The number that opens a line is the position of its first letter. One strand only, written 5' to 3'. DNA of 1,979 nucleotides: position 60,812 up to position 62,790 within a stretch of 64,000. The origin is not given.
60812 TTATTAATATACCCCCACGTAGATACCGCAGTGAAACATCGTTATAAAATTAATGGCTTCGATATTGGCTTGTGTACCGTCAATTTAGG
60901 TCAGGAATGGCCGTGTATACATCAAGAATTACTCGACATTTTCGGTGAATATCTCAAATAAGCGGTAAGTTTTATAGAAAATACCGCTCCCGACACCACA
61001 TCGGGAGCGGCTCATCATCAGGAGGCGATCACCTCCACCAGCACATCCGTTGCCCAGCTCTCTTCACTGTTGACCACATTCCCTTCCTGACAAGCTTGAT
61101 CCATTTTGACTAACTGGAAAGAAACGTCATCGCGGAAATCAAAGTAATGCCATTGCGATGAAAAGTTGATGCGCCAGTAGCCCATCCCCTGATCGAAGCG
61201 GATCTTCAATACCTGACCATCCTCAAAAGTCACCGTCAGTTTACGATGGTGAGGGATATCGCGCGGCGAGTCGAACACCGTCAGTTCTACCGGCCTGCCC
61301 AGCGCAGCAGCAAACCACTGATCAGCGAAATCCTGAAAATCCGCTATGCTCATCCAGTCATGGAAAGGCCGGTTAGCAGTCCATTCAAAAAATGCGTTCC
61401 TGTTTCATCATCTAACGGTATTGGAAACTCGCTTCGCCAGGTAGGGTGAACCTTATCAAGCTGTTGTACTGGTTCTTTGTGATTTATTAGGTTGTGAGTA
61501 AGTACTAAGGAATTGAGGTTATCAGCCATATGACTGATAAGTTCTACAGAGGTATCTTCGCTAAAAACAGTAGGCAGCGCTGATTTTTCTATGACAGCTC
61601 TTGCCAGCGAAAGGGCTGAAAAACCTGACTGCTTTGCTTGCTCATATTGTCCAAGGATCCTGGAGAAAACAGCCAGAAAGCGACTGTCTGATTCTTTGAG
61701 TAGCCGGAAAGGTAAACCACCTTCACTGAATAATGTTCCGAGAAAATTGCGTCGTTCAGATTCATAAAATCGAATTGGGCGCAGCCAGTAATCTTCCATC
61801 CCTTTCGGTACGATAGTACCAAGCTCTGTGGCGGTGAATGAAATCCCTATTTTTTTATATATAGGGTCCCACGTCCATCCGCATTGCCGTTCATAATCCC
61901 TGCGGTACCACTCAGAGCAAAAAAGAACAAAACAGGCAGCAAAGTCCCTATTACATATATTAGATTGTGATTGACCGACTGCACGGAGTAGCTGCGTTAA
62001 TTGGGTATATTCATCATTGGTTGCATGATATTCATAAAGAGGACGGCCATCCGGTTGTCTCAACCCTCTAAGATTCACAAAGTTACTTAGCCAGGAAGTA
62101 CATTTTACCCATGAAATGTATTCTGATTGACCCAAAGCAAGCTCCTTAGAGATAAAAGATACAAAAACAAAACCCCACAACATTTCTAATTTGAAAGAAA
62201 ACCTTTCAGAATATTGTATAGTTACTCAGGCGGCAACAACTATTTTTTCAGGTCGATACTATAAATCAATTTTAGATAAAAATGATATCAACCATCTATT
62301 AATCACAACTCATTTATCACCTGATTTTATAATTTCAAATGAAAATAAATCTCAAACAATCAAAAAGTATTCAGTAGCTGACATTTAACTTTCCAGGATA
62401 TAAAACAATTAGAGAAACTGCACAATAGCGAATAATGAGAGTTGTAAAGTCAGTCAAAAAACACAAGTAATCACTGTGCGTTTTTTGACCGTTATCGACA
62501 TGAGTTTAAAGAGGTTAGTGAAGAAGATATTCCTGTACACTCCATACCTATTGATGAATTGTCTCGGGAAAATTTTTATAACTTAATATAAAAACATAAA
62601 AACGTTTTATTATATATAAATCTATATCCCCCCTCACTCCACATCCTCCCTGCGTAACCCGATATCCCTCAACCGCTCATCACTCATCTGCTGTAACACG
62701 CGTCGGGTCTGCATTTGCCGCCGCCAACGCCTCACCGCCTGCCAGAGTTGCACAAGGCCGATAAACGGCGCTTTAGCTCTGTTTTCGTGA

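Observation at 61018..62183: Translationally coupled pair of uncharacterised genes convergent with mcrC, in the variable arm of the Immigration Control Region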

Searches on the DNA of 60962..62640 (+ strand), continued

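Call 19: get_annotated_region(hit=H71, flank=4000)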
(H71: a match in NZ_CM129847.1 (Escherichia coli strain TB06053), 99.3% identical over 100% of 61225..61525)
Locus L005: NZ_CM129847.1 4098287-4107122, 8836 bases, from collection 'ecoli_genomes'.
description: Escherichia coli strain TB06053 chromosome, whole genome shotgun sequence
organism: Escherichia coli strain TB06053 (NCBI taxid 562)
replicon: chromosome; assembly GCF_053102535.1
host: -; source: fresh water; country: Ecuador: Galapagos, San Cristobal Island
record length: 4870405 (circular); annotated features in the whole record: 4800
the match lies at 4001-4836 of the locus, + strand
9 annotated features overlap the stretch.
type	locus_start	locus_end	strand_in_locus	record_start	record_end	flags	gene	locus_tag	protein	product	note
CDS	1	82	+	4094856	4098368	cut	hsdR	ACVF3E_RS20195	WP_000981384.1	type I restriction-modification system endonuclease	-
CDS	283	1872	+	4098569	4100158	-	hsdM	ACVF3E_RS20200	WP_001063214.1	type I restriction-modification system methyltransferase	-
CDS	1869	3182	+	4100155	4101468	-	-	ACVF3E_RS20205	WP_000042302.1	restriction endonuclease subunit S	-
CDS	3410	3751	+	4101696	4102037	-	symE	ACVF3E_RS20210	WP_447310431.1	endoribonuclease SymE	-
CDS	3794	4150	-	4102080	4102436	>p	-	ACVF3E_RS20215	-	hypothetical protein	incomplete; partial in the middle of a contig; missing N-terminus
CDS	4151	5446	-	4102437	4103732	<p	yjiT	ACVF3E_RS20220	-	protein YjiT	incomplete; partial in the middle of a contig; missing C-terminus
CDS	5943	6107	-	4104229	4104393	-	yjiS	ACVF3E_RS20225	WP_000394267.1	DUF1127 domain-containing protein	-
CDS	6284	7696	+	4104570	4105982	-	yjiR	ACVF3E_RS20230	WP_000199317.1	aminotransferase-like domain-containing protein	-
CDS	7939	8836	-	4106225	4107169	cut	-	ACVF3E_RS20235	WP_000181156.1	Rpn family recombination-promoting nuclease/putative transposase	-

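Call 20: get_annotated_region(hit=H73, flank=4000)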
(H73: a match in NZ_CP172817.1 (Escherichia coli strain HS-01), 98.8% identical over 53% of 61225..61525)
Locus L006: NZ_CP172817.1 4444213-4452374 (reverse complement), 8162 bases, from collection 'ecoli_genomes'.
description: Escherichia coli strain HS-01 chromosome, complete genome
organism: Escherichia coli strain HS-01 (NCBI taxid 562)
replicon: chromosome; assembly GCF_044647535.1
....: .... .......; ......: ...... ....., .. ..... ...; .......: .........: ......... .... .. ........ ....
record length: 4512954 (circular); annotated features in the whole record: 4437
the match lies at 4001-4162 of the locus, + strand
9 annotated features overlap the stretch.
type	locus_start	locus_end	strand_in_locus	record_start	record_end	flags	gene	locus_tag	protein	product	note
CDS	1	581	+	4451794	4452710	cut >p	-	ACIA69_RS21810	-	restriction endonuclease subunit S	frameshifted; internal stop; incomplete; partial in the middle of a contig; missing N-terminus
CDS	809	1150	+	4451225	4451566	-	symE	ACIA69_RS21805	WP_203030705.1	endoribonuclease SymE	-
CDS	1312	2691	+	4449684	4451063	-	mcrB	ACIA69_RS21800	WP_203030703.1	MrcB family domain-containing protein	-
CDS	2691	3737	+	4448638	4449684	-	mcrC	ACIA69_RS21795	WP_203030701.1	5-methylcytosine-specific restriction endonuclease system specificity protein McrC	-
CDS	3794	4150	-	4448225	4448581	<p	-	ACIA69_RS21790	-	hypothetical protein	incomplete; partial in the middle of a contig; missing N-terminus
CDS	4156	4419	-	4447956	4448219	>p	-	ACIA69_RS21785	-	hypothetical protein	incomplete; partial in the middle of a contig; missing C-terminus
CDS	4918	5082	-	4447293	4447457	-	yjiS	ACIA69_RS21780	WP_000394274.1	DUF1127 domain-containing protein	-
CDS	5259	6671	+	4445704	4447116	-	yjiR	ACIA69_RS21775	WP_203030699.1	PLP-dependent aminotransferase family protein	-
CDS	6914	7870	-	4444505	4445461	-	-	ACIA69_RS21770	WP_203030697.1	Rpn family recombination-promoting nuclease/putative transposase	-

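Call 34: search_dna_similar(query=L006:3761-5082:+, collection=ecoli_genomes, mode=near, max_rows=40, rows=best)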
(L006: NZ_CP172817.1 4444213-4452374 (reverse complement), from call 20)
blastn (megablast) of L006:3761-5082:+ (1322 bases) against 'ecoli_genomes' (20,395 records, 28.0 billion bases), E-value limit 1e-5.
Records with a match: 3781; places in all: 4395; records where one place covers at least 80% of the query: 3.
Genomes with a match: 3781 of 5426; with a place that covers at least 80% of the query: 3. Places per genome that has any: lowest 1, median 1, highest 3. On chromosomes: 4393 places; on plasmids: 2.
Best place of each record, by identity: >=99% 46; 95-99% 3401; 90-95% 333; 80-90% 1.
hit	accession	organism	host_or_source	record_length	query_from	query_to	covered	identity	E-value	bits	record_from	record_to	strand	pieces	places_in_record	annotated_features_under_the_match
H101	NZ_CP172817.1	Escherichia coli strain HS-01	Homo sapiens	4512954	1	1322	100%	100.0%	0e+0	2442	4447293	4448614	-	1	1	hypothetical protein (x2) | yjiS: DUF1127 domain-containing protein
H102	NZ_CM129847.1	Escherichia coli strain TB06053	fresh water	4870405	1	1322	100%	96.2%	0e+0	2155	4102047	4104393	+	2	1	yjiT: protein YjiT | hypothetical protein | yjiS: DUF1127 domain-containing protein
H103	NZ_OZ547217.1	Escherichia coli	Homo sapiens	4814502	1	1322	100%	96.1%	0e+0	2149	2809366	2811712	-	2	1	STY4851/ECs_5259 family protein | yjiS: DUF1127 domain-containing protein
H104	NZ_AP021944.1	Escherichia coli strain WP2-S18-ESBL-07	-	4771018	397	1322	70%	98.8%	0e+0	1650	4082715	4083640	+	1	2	yjiT: protein YjiT | yjiS: DUF1127 domain-containing protein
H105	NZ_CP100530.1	Escherichia coli strain LH10-b-1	Gallus gallus domesticus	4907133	397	1322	70%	98.8%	0e+0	1650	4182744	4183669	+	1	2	yjiT: protein YjiT | yjiS: DUF1127 domain-containing protein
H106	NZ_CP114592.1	Escherichia coli strain WEC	sewage plant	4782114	397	1322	70%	98.8%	0e+0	1650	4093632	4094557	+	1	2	yjiT: protein YjiT | yjiS: DUF1127 domain-containing protein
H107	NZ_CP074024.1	Escherichia coli strain PK5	Pig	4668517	397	1322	70%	98.8%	0e+0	1650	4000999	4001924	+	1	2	yjiT: protein YjiT | yjiS: DUF1127 domain-containing protein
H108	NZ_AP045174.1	Escherichia coli strain JNEC-KY178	Homo sapiens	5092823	397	1322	70%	98.7%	0e+0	1644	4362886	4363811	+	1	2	yjiT: protein YjiT | yjiS: DUF1127 domain-containing protein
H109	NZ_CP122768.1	Escherichia coli strain ETEC1738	Sus scrofa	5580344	397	1322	70%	98.6%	0e+0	1639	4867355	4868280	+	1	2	yjiT: protein YjiT | yjiS: DUF1127 domain-containing protein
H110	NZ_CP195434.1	Escherichia coli strain 23AR0806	Homo sapiens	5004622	397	1322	70%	98.5%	0e+0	1633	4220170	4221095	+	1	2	yjiT: protein YjiT | yjiS: DUF1127 domain-containing protein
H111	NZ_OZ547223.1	Escherichia coli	Homo sapiens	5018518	397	1322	70%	98.5%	0e+0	1633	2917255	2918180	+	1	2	yjiT: protein YjiT | yjiS: DUF1127 domain-containing protein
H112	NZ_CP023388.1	Escherichia coli strain 1105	canine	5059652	397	1322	70%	98.4%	0e+0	1628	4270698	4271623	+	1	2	yjiT: protein YjiT | yjiS: DUF1127 domain-containing protein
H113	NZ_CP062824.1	Escherichia coli O169:H41 strain Res13-Lact-PER13-34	Sus scrofa domesticus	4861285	397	1322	70%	98.4%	0e+0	1628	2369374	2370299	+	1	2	yjiT: protein YjiT | yjiS: DUF1127 domain-containing protein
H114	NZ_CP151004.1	Escherichia coli strain 18KM2445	Dog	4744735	397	1322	70%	98.4%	0e+0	1628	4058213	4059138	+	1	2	yjiT: protein YjiT | yjiS: DUF1127 domain-containing protein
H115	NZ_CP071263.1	Escherichia coli strain MEI003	Outdoors environment of a veterinary ...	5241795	397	1322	70%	98.3%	0e+0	1622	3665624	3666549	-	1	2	yjiT: protein YjiT | yjiS: DUF1127 domain-containing protein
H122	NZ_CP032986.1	Escherichia coli strain BE2-5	egret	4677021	391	1322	70%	96.5%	0e+0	1541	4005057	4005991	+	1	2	yjiT: protein YjiT | yjiS: DUF1127 domain-containing protein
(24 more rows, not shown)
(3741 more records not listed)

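Call 41: get_annotated_region(hit=H122, flank=1500)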
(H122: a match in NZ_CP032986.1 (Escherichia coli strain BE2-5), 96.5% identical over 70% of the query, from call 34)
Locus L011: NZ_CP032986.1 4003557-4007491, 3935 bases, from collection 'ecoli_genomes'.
description: Escherichia coli strain BE2-5 chromosome, complete genome
organism: Escherichia coli strain BE2-5 (NCBI taxid 562)
replicon: chromosome; assembly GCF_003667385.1
host: egret; source: Bird (Egret) feces BE2; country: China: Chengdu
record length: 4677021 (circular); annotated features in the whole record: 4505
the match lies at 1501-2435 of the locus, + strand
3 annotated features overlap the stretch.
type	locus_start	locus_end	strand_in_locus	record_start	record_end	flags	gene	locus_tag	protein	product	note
CDS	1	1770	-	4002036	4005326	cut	yjiT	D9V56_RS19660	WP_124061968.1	protein YjiT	-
CDS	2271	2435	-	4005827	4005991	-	yjiS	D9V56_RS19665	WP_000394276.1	DUF1127 domain-containing protein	-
CDS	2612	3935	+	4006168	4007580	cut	yjiR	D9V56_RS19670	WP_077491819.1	PLP-dependent aminotransferase family protein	-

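Call 42: get_annotated_region(hit=H103, flank=1500)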
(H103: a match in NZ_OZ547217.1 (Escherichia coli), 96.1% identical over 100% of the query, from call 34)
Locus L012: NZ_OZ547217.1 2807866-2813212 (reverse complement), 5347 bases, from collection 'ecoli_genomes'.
description: Escherichia coli isolate AJ1 chromosome 1, complete sequence
organism: Escherichia coli (NCBI taxid 562)
replicon: chromosome; assembly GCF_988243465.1
host: Homo sapiens; source: rectal swab; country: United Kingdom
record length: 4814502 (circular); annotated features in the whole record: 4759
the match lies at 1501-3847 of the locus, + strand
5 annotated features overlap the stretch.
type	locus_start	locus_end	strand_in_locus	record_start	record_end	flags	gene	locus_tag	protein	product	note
CDS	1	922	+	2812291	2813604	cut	-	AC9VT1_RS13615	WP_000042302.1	restriction endonuclease subunit S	-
CDS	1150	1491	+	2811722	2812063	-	symE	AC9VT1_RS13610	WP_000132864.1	endoribonuclease SymE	-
CDS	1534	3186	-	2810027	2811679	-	-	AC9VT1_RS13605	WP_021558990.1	STY4851/ECs_5259 family protein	-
CDS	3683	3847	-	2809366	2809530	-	yjiS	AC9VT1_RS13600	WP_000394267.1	DUF1127 domain-containing protein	-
CDS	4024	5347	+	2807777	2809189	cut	yjiR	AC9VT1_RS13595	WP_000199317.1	aminotransferase-like domain-containing protein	-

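Call 54: search_dna_similar(query=window:61315-61375:-, collection=plasmids, mode=distant, max_evalue=10, max_rows=25)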
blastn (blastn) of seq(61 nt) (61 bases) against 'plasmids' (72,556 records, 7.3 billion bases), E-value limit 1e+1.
Records with a match: 8; places in all: 8; records where one place covers at least 80% of the query: 1.
Best place of each record, by identity: >=99% 5; 90-95% 3.
By first word of the organism name: Lactobacillus 2; Escherichia 1; Ensifer 1; Haematobacter 1; Novosphingobium 1; Ochrobactrum 1; Sphingopyxis 1.
By predicted mobility (MOB-suite, as given by PLSDB): conjugative 5; non-mobilizable 3.
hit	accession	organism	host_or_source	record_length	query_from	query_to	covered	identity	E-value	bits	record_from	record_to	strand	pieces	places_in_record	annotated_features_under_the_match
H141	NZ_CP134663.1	Escherichia coli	Larus michahellis,bacteria,cloaca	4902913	1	61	100%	100.0%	7e-23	111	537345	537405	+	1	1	none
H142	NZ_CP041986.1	Lactobacillus sp. PV037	Microtus ochrogaster,gut ...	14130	9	33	41%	92.3%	5e+0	36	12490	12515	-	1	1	none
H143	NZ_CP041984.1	Lactobacillus sp. PV012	Microtus ochrogaster,gut ...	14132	9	33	41%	92.3%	5e+0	36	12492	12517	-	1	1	hypothetical protein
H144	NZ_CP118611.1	Ensifer adhaerens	Pure isolate,Rhizosphere of Cyperus ...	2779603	37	60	39%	91.7%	5e+0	36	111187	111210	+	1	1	none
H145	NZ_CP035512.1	Haematobacter massiliensis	single cell,human skin swab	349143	33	51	31%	100.0%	5e+0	36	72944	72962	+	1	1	pglZ: BREX-1 system phosphatase PglZ type A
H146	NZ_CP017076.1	Novosphingobium resinovorum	single cell,soil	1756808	33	51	31%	100.0%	5e+0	36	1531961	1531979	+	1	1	none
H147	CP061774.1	Ochrobactrum sp. MT180101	Water,Breeding wastewater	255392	33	51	31%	100.0%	5e+0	36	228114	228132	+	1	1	pglZ: BREX-1 system phosphatase PglZ type A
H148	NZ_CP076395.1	Sphingopyxis indica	Single cell,HCH dumpsite soil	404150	33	51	31%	100.0%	5e+0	36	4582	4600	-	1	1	none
